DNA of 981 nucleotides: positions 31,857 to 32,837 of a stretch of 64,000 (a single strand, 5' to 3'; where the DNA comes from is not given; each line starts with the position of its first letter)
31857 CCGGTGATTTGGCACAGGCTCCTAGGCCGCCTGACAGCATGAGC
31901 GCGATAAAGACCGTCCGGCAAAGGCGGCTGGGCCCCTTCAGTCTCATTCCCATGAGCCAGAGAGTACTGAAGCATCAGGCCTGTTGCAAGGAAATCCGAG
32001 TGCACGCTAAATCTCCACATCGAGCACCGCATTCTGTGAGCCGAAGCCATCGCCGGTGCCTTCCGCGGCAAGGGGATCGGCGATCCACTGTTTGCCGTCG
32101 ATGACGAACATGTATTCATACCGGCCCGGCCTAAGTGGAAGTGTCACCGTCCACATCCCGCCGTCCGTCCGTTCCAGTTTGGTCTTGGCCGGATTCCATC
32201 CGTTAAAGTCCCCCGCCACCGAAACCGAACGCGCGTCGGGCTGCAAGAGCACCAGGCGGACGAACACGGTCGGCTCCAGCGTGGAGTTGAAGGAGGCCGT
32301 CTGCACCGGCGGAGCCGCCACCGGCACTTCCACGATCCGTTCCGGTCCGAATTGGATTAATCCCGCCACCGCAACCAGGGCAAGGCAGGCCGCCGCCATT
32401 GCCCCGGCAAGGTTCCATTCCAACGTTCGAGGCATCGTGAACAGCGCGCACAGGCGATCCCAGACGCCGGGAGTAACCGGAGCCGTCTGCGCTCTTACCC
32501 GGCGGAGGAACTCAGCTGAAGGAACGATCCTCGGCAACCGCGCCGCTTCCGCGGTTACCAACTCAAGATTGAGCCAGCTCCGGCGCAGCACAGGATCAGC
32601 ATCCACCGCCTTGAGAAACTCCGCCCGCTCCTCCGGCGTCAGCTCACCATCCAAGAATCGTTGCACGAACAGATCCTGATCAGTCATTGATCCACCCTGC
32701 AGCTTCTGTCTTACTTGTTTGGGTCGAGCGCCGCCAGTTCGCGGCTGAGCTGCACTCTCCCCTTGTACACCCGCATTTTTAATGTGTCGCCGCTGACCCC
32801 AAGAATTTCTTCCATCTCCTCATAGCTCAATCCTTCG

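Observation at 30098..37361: Candidate new ECF signalling system built on glycogen-binding (CBM48) domains in the cell envelope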

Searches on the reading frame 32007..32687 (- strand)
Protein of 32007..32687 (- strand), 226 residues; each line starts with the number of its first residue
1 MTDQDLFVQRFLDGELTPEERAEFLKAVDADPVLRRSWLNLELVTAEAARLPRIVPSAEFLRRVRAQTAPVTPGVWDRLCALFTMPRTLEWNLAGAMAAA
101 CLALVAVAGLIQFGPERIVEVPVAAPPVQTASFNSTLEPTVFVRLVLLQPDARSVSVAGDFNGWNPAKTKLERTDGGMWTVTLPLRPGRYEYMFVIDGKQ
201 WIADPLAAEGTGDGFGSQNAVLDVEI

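Call 3: search_protein_families(library=pfam, proteins=[window:32007-32687:-], max_evalue=0.1)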
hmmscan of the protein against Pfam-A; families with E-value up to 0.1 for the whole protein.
window:32007-32687:- (226 aa): 5 families
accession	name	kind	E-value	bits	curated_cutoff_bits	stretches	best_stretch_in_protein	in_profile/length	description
PF16561.11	AMPK1_CBM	-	4e-10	40.2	26.8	1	151-225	10-80/85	Glycogen recognition site of AMP-activated protein kinase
PF02922.24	CBM_48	-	5.5e-10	39.9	22.4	1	149-207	19-83/83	Carbohydrate-binding module 48 (Isoamylase N-terminal domain)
PF22058.2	X25_BaPul_like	-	0.0021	18.5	27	1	159-199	13-55/87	Pullulanase X25 domain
PF13490.11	zf-HC2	-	0.006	17.1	22.2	1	10-27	10-27/35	Putative zinc-finger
PF25004.1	DUF7782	-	0.095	13.4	27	0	153-180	34-60/120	Domain of unknown function (DUF7782)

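Call 4: search_protein_families(library=ncbifam, proteins=[window:32007-32687:-], max_evalue=0.1)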
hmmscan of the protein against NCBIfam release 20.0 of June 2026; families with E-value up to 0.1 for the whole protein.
window:32007-32687:- (226 aa): 11 families
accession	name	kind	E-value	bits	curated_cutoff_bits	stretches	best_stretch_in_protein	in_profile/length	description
NF009221.0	PRK12568.1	equivalog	1.3e-07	30.1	1270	1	143-207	155-223/745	1,4-alpha-glucan branching enzyme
NF011294.0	PRK14706.1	equivalog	3.9e-07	28.7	1284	1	140-193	40-95/642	1,4-alpha-glucan branching enzyme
NF003811.1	PRK05402.1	equivalog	8.4e-07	27.9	741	1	143-207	31-101/619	1,4-alpha-glucan branching protein GlgB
NF008967.0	PRK12313.1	equivalog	9.3e-07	27.6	577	1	147-198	44-95/633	1,4-alpha-glucan branching protein GlgB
NF052375.1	antisigma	equivalog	1.5e-06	28.4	100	1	14-157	8-153/217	anti-sigma factor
TIGR01515.1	branching_enzym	equivalog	8.4e-05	21.3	463.95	1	141-199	28-90/607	1,4-alpha-glucan branching enzyme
NF011293.0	PRK14705.1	equivalog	0.0028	15.3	2376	1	132-207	629-709/1224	1,4-alpha-glucan branching enzyme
TIGR02402.1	trehalose_TreZ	equivalog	0.0091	14.3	538.8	1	165-209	18-63/545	malto-oligosyltrehalose trehalohydrolase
NF010501.0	PRK13920.1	subfamily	0.015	15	225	1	13-107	13-105/213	putative anti-sigmaE protein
NF041944.1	Xylase_Ferestase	equivalog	0.018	13.2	1200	1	140-217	368-440/694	bifunctional endo-1,4-beta-xylanase/feruloyl esterase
TIGR04268.1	FxSxx-COOH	equivalog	0.074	13.3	28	0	117-137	25-44/44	FxSxx-COOH cyclophane-containing RiPP peptide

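Call 7: find_homologous_proteins(query=window:32007-32687:-)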
Query window:32007-32687:- (226 aa): 764 proteins with E <= 0.001 among 6669 candidates; the best 120 are listed.
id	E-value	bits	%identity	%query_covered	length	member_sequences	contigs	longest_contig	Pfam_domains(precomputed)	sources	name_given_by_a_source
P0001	1.5e-145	501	100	100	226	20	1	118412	PF02922.25,PF16561.12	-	-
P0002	4.9e-128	443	88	100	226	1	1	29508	PF02922.25,PF16561.12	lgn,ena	-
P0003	1.1e-126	439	88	100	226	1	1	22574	PF02922.25,PF16561.12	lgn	-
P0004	1.0e-122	426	84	100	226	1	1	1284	PF02922.25,PF16561.12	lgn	-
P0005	1.4e-119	416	84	100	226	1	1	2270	PF02922.25,PF16561.12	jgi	jgi:hypothetical protein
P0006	3.5e-119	414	83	100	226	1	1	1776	PF02922.25,PF16561.12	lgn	-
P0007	4.8e-117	407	81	100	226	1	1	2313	PF02922.25,PF16561.12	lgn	-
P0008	2.6e-116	405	82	100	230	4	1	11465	PF02922.25,PF16561.12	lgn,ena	-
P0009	3.9e-116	404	82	100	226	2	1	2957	PF02922.25,PF16561.12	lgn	-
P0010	5.2e-116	404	81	100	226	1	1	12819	PF02922.25,PF16561.12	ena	-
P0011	5.8e-115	401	81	100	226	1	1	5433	PF02922.25,PF16561.12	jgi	jgi:hypothetical protein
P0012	2.2e-114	399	80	100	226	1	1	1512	PF02922.25,PF16561.12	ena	-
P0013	6.3e-114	397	81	100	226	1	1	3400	PF02922.25,PF16561.12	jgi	jgi:Glycogen recognition site of AMP-activated protein kinase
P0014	1.9e-113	396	80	100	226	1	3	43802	PF02922.25,PF16561.12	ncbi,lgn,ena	-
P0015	4.7e-112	391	77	100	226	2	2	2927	PF02922.25,PF16561.12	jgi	-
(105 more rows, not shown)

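Call 27: search_protein_representatives(protein=window:32007-32687:-)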
Query: 226 residues. Proteins with E-value up to 0.001 (for the whole library): 11267; up to 1e-10: 3860; up to 1e-30: 146. The best 150 are listed.
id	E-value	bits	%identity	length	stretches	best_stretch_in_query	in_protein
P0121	5.3e-139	477.6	40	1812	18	148-216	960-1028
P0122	1.3e-98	345.5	70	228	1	1-226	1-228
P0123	1.8e-91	322.2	42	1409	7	151-225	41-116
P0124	7.4e-76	271.1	43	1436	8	148-199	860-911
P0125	1.6e-69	250.4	43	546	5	121-223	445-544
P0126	3.4e-68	246.0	42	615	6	149-223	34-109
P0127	3.3e-65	236.3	52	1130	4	153-224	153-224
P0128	9.9e-64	231.4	41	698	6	119-201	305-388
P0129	5.2e-62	225.8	42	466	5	134-225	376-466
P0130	2.4e-61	223.6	42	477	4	151-223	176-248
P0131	5.7e-60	219.1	40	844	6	115-199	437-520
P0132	1.5e-59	217.8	38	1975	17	124-220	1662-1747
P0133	4.4e-57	209.7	46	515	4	149-224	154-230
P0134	4.7e-57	209.6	54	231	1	1-195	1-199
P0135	7.3e-57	209.0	34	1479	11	154-220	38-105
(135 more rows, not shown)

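Call 29: find_related_loci(query=A1, collection=genome_contigs, flank=8000)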
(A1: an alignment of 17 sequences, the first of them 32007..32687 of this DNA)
Query A1 (226 aa) in genome_contigs; peptide patterns used: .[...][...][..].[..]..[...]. (x = any residue, [..] = any of these).
600 stretches matched a pattern (row limit reached: there are more); 342 encode a relative of the query (tblastn E <= 1e-3); the best 80 are kept; 80 distinct loci.
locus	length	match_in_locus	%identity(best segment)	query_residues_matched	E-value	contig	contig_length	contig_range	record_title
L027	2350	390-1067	66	1-226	3e-97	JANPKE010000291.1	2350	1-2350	MAG: Nitrospirota bacterium isolate VAR_61_metabat_315 VAR_61_k141_1287134, whole genome shotgun sequence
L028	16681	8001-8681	65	1-226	4e-89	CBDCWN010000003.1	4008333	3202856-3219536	MAG: Nitrospira sp. isolate 61b56bea-e7e9-4285-8415-397755951a0b genome assembly, contig: chromosome_2, whole genome sho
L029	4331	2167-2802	39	1-224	1e-36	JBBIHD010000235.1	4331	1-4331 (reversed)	MAG: Nitrospirota bacterium isolate FAS170219_bin_106 NODE_9173_length_4331_cov_4.446679, whole genome shotgun sequence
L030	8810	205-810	38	7-224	6e-28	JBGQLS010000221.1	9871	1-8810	MAG: Anaeromyxobacteraceae bacterium isolate OBJ2_061818_050_32 k141_3017829_length_9871_cov_15.0660, whole genome shotg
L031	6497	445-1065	33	7-226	4e-27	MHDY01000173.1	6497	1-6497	MAG: Nitrospirae bacterium GWC2_56_14 gwc2_scaffold_43759, whole genome shotgun sequence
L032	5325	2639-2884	54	145-225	6e-25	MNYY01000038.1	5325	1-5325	MAG: Candidatus Atribacteria bacterium CG2_30_33_13 cg2_3.0_scaffold_15809_c, whole genome shotgun sequence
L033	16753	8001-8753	53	95-224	6e-24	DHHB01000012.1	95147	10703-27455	MAG TPA_asm: bacterium UBP1_UBA4783 isolate UBA4783 UBA4783_contig_2753, whole genome shotgun sequence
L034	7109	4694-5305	33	5-224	1e-23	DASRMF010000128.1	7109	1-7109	MAG TPA_asm: Atribacterota bacterium isolate SMAG_U10208 k141_158363, whole genome shotgun sequence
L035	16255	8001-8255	52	141-224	2e-23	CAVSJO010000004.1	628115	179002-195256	MAG: uncultured Gemmatimonadales bacterium isolate MFD01721.bin.1.274 genome assembly, contig: contig_25267, whole genom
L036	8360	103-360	50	135-224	2e-23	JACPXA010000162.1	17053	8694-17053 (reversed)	MAG: Elusimicrobia bacterium isolate NC_groundwater_825_Pr1_B-0.1um_59_9 Montesol18_Bp1_scaffold_1063251, whole genome s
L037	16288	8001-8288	51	124-222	6e-23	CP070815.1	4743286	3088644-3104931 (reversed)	MAG: Gemmatimonadota bacterium isolate bin118 chromosome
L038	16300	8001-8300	46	120-221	4e-21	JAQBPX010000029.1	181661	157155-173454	MAG: Gemmatimonadetes bacterium isolate RYN_358 scaffold_749600, whole genome shotgun sequence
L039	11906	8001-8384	42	94-222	7e-21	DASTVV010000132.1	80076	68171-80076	MAG TPA_asm: Gemmatimonadaceae bacterium isolate SMAG_U2368 k141_678666, whole genome shotgun sequence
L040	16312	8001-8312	39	124-225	2e-20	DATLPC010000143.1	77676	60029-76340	MAG TPA_asm: Gemmatimonadaceae bacterium isolate SMAG_U13842 k141_3302687, whole genome shotgun sequence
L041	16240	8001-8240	49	143-222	3e-20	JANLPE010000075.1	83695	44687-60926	MAG: Gemmatimonadaceae bacterium isolate OTE_38_metabat_423 OTE_38_k141_2760358, whole genome shotgun sequence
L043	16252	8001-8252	51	141-224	7e-20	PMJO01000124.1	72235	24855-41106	MAG: Myxococcales bacterium isolate fen_1125 73.20120600_E2D.64_contig_3275, whole genome shotgun sequence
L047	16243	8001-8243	46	143-222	2e-18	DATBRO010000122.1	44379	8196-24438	MAG TPA_asm: Gemmatimonadaceae bacterium isolate SMAG_U4131 k141_763485, whole genome shotgun sequence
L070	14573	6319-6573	44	141-225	4e-14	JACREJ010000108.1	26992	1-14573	MAG: Gemmatimonadetes bacterium isolate NC_groundwater_1696_Pr3_B-0.1um_69_25 SR-2_scaffold_141_3457698, whole genome sh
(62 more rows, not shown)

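Call 30: search_solved_structures(query=window:32007-32687:-, max_evalue=0.01, show_alignments=4)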
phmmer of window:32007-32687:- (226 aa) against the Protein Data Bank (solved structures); distinct sequences matched with E-value up to 0.01: 22.
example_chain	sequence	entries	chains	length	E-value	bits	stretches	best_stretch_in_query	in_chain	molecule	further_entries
5ot1_A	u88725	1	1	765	1e-07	35.1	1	152-215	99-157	Pullulanase type II, GH13 family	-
6joy_A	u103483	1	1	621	5.5e-05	26.2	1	149-192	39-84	1,4-alpha-glucan branching enzyme GlgB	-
4y0g_A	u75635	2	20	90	0.00028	23.9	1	134-211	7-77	5'-AMP-activated protein kinase subunit beta-2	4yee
2lu3_A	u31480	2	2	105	0.0003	23.8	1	137-211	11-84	5'-AMP-activated protein kinase subunit beta-2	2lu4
4yef_A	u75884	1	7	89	0.00033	23.7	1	132-222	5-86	5'-AMP-activated protein kinase subunit beta-1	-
2f15_A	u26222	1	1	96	0.00039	23.4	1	149-211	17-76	5'-AMP-activated protein kinase, beta-2 subunit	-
1z0m_A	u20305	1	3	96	0.0014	21.6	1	152-222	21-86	5'-AMP-activated protein kinase, beta-1 subunit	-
1z0n_A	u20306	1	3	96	0.0024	20.8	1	152-222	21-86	5'-AMP-activated protein kinase, beta-1 subunit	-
6b2e_B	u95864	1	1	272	0.0024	20.8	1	137-209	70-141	5'-AMP-activated protein kinase subunit beta-2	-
8zqa_A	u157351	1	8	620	0.0042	20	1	149-194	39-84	1,4-alpha-glucan branching enzyme GlgB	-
6rzn_A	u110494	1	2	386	0.0043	20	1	142-205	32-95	Ferulic acid esterase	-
7jhg_B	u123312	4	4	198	0.0044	20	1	151-209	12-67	5'-AMP-activated protein kinase subunit beta-2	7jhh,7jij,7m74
8bbp_A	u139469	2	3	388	0.0044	20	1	142-205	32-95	Ferulic acid esterase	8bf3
8bbp_B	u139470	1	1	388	0.0044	19.9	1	142-205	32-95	Ferulic acid esterase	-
4rer_B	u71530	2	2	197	0.0044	19.9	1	152-209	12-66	5'-AMP-activated protein kinase subunit beta-2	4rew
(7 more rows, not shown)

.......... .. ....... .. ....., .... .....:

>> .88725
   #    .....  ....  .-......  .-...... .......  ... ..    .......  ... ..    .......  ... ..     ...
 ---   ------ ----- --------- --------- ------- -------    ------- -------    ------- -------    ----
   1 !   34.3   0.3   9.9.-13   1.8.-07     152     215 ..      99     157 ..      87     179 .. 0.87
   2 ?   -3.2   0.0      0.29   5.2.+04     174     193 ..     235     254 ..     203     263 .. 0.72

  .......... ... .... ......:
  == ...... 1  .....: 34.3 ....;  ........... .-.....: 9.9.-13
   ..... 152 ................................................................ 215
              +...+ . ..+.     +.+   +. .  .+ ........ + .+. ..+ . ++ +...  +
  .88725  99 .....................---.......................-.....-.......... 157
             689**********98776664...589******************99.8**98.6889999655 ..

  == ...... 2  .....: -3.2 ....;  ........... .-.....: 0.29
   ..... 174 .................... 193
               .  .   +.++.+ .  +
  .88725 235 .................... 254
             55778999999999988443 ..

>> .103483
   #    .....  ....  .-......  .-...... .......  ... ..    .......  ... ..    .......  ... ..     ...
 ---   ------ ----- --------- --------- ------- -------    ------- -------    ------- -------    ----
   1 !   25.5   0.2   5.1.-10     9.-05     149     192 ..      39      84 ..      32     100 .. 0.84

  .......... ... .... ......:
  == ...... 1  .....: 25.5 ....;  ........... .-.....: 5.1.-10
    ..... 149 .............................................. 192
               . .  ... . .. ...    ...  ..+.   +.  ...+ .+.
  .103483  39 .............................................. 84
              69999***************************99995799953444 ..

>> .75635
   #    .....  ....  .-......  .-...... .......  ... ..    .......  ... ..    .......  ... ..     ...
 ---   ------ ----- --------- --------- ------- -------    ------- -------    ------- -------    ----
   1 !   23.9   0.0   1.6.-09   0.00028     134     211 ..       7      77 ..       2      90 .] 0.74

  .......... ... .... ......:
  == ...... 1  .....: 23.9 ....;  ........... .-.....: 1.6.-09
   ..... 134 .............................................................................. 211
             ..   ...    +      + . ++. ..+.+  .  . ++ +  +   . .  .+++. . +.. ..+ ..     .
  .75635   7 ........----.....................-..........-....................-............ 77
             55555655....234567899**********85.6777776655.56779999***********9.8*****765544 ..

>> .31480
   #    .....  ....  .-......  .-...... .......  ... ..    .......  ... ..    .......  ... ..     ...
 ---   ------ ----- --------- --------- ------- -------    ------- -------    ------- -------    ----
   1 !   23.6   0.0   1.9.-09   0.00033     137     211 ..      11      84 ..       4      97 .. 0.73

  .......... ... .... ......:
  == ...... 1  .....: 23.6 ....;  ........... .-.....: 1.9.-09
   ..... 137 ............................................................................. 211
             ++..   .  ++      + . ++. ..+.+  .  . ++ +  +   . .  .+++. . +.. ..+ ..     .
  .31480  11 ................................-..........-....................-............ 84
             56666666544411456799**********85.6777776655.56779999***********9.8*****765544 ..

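Call 41: search_protein_families(library=pfam, proteins=[L037:8352-9482:+, L041:8977-10467:+, L043:8268-9512:+, L047:8953-10212:+, L037:9539-10276:+, L034:5496-6452:+, L030:2120-3094:+, L034:4664-5326:+, L037:7704-8318:+, L070:7237-8385:+], max_evalue=0.1)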
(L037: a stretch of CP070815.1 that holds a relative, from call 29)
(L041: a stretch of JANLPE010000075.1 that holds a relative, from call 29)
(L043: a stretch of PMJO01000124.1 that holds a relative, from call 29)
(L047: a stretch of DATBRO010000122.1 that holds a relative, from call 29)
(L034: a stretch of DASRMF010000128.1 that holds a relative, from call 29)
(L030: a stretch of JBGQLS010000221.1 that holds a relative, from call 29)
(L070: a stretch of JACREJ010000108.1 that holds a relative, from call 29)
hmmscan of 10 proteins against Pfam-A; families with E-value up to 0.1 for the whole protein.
L037:8352-9482:+ (376 aa): 2 families
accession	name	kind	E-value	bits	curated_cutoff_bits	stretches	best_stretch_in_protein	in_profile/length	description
PF16561.11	AMPK1_CBM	-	5.9e-11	42.9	26.8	1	302-373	8-79/85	Glycogen recognition site of AMP-activated protein kinase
PF02922.24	CBM_48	-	0.074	13.8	22.4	0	295-343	12-67/83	Carbohydrate-binding module 48 (Isoamylase N-terminal domain)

L041:8977-10467:+ (496 aa): 3 families
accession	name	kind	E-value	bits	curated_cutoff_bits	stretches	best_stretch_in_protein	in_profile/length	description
PF16561.11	AMPK1_CBM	-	1.3e-05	25.8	26.8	1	422-493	10-80/85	Glycogen recognition site of AMP-activated protein kinase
PF02922.24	CBM_48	-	0.015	16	22.4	1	420-467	19-70/83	Carbohydrate-binding module 48 (Isoamylase N-terminal domain)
PF21226.3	MalQ_N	-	0.067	14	24.1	0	395-470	6-83/91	MalQ N-terminal beta sandwich domain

L043:8268-9512:+ (414 aa): 2 families
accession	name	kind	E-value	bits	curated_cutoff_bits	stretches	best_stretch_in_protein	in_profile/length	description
PF16561.11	AMPK1_CBM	-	1.2e-10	41.9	26.8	1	336-409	11-81/85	Glycogen recognition site of AMP-activated protein kinase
PF02922.24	CBM_48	-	0.0014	19.4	22.4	1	329-384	15-72/83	Carbohydrate-binding module 48 (Isoamylase N-terminal domain)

L047:8953-10212:+ (419 aa): 2 families
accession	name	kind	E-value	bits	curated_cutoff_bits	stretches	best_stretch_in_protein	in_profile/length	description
PF16561.11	AMPK1_CBM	-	3.1e-07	30.9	26.8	1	347-418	10-80/85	Glycogen recognition site of AMP-activated protein kinase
PF02922.24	CBM_48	-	0.017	15.9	22.4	0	349-392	23-70/83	Carbohydrate-binding module 48 (Isoamylase N-terminal domain)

L037:9539-10276:+ (245 aa): 2 families
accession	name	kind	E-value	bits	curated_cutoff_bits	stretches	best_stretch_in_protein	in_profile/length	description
PF03701.19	UPF0181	-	0.0037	17.2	23.5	0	141-165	22-46/50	Uncharacterised protein family (UPF0181)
PF22448.1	RepB_primase_C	-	0.072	13.4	26.1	1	175-196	10-31/54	RepB DNA-primase C-terminal helical domain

L034:5496-6452:+ (318 aa): 0 families

L030:2120-3094:+ (324 aa): 0 families

L034:4664-5326:+ (220 aa): 7 families
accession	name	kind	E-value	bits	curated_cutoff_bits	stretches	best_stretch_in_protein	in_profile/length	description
PF16561.11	AMPK1_CBM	-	1e-10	42.1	26.8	1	142-216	12-81/85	Glycogen recognition site of AMP-activated protein kinase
PF13490.11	zf-HC2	-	2e-09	37.8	22.2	1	3-37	1-35/35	Putative zinc-finger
PF02922.24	CBM_48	-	2.3e-05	25.1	22.4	1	143-197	24-83/83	Carbohydrate-binding module 48 (Isoamylase N-terminal domain)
PF22058.2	X25_BaPul_like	-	0.014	15.9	27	1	148-189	13-55/87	Pullulanase X25 domain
PF00686.25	CBM_20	-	0.033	14.4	23.3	1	129-189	3-71/97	Starch binding domain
PF10437.14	Lip_prot_lig_C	-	0.055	13.8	24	0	129-159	16-46/85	Bacterial lipoate protein ligase C-terminus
PF22238.1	RIP_P131-like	-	0.068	13.9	27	0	86-105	14-33/96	RIP/P131 family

L037:7704-8318:+ (204 aa): 2 families
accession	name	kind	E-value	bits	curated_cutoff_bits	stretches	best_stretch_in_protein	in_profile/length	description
PF16561.11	AMPK1_CBM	-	5.1e-12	46.3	26.8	1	124-200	10-82/85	Glycogen recognition site of AMP-activated protein kinase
PF02922.24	CBM_48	-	4e-05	24.3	22.4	1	116-180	13-83/83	Carbohydrate-binding module 48 (Isoamylase N-terminal domain)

L070:7237-8385:+ (382 aa): 1 family
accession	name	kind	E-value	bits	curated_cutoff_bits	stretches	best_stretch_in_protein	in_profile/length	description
PF16561.11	AMPK1_CBM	-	0.00053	20.6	26.8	1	314-379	12-77/85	Glycogen recognition site of AMP-activated protein kinase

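Call 55: predict_structure(alignment_id=A2)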
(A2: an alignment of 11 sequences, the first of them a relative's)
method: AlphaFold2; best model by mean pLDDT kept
length: 414 residues; sequences in the alignment: 11
mean_pLDDT: 46.5   pTM: 0.30
mean pLDDT of the five models: 46.5, 46.2, 44.9, 41.9, 41.5
residues with pLDDT >= 90: 36; 70-90: 47; 50-70: 34; < 50: 297
segments of 3 or more residues with pLDDT < 50: 1-238, 269-286, 290-293, 295-321
pLDDT, mean of each block of 10 residues (from residue 1): 40 42 33 30 27 27 30 31 26 25 26 31 32 34 29 24 25 28 34 29 35 33 41 47 53 52 50 47 48 45 42 42 75 89 82 78 89 92 89 88 86 50
secondary structure, 60 per line:
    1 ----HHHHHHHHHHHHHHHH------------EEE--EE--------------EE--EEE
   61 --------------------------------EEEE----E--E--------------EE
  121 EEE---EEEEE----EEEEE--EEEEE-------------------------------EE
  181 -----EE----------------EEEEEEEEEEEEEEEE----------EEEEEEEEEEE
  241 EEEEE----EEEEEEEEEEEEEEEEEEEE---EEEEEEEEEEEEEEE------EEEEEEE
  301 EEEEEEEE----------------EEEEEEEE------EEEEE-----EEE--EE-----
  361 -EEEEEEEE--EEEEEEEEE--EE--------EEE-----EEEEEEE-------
elements in order: H5-20 E33-35 E58-60 E93-96 E119-123 E127-131 E136-140 E143-147 E204-219 E230-245 E250-269 E273-287 E294-308 E325-332 E339-343 E349-351 E362-369 E372-380 E393-395 E401-407

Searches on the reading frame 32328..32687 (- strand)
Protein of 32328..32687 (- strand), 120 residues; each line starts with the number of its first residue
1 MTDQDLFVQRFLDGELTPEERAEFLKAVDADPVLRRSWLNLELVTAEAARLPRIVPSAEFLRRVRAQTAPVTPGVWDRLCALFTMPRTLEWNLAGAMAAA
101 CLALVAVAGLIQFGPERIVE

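Call 80: search_solved_structures(query=window:32328-32687:-, max_evalue=10)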
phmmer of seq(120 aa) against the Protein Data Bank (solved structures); distinct sequences matched with E-value up to 10: 4.
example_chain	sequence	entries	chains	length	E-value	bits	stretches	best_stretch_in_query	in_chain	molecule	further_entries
9zgf_C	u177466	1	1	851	1.2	12.5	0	65-96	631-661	Replication origin-binding protein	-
9hgi_A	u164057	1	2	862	1.2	12.5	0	65-96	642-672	Replication origin-binding protein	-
9hgj_A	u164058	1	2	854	1.2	12.5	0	65-96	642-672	Replication origin-binding protein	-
9vjh_A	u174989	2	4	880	1.3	12.4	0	65-95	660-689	Replication origin-binding protein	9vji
